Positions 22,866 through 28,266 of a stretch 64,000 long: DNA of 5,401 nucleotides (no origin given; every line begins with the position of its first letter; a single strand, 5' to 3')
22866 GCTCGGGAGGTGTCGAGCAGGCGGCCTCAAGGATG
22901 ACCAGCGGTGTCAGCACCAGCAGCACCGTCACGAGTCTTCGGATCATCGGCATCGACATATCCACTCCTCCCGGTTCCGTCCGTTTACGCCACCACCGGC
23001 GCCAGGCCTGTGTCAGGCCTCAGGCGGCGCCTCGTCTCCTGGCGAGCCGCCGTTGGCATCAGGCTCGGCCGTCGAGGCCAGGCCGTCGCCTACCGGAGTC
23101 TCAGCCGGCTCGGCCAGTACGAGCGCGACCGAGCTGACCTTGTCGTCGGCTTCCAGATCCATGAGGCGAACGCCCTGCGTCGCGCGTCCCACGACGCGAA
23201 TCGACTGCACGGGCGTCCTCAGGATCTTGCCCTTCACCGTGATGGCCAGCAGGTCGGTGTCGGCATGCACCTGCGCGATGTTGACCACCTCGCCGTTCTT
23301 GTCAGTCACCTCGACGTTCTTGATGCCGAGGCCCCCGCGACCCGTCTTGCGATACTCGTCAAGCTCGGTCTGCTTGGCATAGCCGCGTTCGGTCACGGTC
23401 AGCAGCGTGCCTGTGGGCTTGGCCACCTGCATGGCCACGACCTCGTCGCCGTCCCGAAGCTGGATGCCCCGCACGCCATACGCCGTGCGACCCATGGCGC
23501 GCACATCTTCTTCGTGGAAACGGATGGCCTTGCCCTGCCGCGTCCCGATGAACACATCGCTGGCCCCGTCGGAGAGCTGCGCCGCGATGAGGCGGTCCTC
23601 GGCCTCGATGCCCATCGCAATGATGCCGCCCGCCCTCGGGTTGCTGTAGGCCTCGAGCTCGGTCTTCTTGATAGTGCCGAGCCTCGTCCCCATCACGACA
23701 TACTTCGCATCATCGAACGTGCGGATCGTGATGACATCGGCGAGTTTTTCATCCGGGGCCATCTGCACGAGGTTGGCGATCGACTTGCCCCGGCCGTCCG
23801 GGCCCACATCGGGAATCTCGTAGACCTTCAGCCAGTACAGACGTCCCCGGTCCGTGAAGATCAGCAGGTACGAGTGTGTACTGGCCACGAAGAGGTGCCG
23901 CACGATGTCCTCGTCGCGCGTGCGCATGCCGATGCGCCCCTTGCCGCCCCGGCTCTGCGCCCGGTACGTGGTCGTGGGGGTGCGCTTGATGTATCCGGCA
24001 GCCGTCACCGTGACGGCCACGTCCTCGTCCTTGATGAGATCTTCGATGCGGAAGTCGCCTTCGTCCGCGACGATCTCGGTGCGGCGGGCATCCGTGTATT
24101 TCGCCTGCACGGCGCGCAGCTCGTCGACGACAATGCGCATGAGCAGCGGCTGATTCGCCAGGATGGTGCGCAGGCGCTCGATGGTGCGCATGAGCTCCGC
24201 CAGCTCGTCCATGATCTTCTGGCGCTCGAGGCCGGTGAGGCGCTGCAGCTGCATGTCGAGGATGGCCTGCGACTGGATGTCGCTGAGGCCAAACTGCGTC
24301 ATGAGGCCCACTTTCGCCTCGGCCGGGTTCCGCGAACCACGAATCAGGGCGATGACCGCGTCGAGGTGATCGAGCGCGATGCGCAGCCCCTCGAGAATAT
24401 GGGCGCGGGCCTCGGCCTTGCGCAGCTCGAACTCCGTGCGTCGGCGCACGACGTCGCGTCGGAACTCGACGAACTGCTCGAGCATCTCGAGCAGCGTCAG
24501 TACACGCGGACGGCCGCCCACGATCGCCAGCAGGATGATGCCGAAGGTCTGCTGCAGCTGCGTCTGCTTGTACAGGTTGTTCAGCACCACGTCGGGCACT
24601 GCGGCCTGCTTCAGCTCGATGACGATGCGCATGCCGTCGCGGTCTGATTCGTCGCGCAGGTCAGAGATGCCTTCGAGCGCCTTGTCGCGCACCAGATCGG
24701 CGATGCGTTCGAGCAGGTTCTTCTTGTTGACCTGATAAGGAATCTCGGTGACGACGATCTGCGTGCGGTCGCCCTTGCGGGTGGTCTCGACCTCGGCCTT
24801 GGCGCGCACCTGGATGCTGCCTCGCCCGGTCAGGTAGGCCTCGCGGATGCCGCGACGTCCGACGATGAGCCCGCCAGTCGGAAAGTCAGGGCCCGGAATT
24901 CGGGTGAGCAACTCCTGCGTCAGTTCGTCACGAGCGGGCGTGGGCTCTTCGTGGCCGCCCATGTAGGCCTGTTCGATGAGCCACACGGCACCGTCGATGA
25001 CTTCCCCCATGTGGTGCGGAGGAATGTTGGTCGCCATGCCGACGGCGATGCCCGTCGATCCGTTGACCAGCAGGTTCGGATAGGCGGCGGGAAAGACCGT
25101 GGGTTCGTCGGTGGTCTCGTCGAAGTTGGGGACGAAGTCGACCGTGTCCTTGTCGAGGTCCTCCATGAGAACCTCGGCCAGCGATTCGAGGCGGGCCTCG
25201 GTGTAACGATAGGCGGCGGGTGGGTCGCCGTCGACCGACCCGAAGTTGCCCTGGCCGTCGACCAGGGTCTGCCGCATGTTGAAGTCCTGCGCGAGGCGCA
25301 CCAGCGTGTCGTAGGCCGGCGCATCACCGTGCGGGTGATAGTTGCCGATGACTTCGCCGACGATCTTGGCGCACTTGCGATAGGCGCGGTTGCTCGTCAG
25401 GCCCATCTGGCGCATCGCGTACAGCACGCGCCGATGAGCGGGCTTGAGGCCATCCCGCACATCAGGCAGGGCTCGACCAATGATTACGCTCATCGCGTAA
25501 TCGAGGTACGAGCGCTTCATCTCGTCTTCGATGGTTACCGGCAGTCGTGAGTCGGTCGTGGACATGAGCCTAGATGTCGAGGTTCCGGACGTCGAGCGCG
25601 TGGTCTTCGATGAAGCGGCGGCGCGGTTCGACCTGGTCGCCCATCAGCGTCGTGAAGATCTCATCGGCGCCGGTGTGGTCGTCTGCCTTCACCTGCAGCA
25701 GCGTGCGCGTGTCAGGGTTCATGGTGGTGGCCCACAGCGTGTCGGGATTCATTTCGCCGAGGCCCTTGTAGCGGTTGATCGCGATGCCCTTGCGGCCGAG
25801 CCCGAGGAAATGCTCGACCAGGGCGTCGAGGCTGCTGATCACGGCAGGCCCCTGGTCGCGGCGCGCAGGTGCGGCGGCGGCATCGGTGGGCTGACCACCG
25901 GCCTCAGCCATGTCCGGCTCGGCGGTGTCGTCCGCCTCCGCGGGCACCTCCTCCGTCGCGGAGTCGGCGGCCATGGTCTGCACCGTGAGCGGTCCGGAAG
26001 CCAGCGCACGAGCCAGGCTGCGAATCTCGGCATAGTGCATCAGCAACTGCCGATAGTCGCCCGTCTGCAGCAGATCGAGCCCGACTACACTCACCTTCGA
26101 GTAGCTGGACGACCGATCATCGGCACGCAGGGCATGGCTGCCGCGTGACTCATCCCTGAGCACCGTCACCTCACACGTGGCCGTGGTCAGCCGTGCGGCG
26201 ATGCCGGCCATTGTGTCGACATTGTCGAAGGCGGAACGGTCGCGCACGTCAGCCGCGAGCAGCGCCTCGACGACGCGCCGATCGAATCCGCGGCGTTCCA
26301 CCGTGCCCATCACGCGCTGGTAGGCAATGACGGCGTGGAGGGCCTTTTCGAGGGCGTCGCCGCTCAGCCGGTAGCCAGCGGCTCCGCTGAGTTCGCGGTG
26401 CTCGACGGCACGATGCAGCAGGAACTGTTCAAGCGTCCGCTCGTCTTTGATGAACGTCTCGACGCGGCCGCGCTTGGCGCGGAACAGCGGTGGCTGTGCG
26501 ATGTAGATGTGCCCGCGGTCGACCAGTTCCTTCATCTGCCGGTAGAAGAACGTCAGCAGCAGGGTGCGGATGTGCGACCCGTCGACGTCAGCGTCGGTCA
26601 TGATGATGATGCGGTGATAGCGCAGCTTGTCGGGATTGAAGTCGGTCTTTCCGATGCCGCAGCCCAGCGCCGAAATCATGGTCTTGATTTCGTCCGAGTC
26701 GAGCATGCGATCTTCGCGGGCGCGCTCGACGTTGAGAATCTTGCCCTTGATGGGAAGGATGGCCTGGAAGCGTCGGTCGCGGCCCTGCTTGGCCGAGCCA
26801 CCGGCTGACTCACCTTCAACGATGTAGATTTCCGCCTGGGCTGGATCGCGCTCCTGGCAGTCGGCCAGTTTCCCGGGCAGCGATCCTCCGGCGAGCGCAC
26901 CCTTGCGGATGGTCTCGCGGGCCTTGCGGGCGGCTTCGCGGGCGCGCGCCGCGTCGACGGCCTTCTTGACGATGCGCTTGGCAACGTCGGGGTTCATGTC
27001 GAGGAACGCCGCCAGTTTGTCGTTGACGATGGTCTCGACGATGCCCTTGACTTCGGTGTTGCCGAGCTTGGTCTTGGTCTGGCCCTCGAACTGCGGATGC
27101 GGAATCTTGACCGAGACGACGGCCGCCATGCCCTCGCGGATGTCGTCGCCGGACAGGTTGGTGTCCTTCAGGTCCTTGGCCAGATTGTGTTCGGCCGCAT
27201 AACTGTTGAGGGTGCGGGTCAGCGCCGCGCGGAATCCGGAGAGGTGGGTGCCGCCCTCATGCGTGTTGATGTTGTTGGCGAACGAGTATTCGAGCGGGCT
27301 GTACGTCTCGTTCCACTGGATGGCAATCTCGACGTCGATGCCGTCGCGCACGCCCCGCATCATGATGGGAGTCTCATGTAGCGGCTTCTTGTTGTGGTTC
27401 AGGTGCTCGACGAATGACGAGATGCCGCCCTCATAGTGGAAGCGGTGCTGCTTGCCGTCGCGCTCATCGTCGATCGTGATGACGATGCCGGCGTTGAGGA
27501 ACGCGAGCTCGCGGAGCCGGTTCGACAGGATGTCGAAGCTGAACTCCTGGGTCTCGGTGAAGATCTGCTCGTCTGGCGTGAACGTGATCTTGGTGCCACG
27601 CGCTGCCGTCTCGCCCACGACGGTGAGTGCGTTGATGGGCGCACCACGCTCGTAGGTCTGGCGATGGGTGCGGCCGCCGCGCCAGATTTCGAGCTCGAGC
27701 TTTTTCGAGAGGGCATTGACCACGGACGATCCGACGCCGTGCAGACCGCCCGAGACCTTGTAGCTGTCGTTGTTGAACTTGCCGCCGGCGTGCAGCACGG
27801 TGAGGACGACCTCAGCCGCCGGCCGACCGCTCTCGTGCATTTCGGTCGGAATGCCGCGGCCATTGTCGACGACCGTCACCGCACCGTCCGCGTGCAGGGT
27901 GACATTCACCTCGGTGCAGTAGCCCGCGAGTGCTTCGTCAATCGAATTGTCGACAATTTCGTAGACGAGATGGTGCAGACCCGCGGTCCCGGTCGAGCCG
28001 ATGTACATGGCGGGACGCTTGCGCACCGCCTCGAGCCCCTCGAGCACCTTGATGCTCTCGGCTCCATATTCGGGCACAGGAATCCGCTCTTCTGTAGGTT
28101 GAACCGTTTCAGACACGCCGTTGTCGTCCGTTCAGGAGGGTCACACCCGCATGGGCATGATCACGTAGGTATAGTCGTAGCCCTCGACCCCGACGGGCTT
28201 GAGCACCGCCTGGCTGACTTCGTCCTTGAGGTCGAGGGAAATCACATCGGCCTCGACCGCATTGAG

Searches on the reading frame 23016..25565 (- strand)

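Call 57: search_protein_families(library=pfam, proteins=[window:23016-25565:-], max_evalue=0.00001)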
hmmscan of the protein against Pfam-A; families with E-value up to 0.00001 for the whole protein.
window:23016-25565:- (850 aa): 2 families
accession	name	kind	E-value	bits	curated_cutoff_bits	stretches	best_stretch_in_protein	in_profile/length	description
PF00521.26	DNA_topoisoIV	-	4.4e-158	527.1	31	1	31-483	1-431/432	DNA gyrase/topoisomerase IV, subunit A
PF03989.18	DNA_gyraseA_C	-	5.8e-70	231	27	5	670-715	2-47/48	DNA gyrase C-terminal domain, beta-propeller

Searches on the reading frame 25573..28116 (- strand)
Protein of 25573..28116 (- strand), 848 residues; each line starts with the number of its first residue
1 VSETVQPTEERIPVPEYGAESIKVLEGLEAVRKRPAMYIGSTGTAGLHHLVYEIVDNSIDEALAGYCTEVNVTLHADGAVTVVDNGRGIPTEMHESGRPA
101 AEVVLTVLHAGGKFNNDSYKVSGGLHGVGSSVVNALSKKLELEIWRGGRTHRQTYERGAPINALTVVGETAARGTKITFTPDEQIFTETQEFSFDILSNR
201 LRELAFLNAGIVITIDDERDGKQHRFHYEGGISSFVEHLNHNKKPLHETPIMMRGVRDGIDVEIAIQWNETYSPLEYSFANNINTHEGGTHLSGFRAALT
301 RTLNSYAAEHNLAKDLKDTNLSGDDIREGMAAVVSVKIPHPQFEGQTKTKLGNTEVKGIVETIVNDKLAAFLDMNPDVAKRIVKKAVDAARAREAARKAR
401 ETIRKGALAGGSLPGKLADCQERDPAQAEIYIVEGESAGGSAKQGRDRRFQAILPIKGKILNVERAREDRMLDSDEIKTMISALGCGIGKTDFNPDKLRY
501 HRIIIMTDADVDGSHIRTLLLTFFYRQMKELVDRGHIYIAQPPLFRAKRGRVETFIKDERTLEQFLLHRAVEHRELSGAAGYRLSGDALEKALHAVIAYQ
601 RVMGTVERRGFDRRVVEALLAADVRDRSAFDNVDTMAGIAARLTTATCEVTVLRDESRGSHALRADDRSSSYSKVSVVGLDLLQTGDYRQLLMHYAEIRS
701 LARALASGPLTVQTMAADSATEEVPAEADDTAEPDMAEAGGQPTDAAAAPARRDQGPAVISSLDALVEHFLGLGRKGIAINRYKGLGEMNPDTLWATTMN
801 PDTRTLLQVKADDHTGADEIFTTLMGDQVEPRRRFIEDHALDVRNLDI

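Call 57: search_protein_families(library=pfam, proteins=[window:25573-28116:-], max_evalue=0.00001)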
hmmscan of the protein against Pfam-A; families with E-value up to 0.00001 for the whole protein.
window:25573-28116:- (848 aa): 5 families
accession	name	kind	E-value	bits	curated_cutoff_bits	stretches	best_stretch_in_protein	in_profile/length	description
PF00204.31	DNA_gyraseB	-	1.1e-62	211.1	27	1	231-401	1-172/173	DNA gyrase B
PF00986.26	DNA_gyraseB_C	-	9.7e-30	103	29.8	1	776-837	2-63/63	DNA gyrase B subunit, carboxyl terminus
PF01751.28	Toprim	-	1.1e-19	70.9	23.1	1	429-541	1-95/96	Toprim domain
PF02518.31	HATPase_c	-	1.9e-18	67.4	26.4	1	46-184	5-110/111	Histidine kinase-, DNA gyrase B-, and HSP90-like ATPase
PF18053.6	GyrB_insert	-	2.1e-06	28.2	26.1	1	584-702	12-138/167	DNA gyrase B subunit insert domain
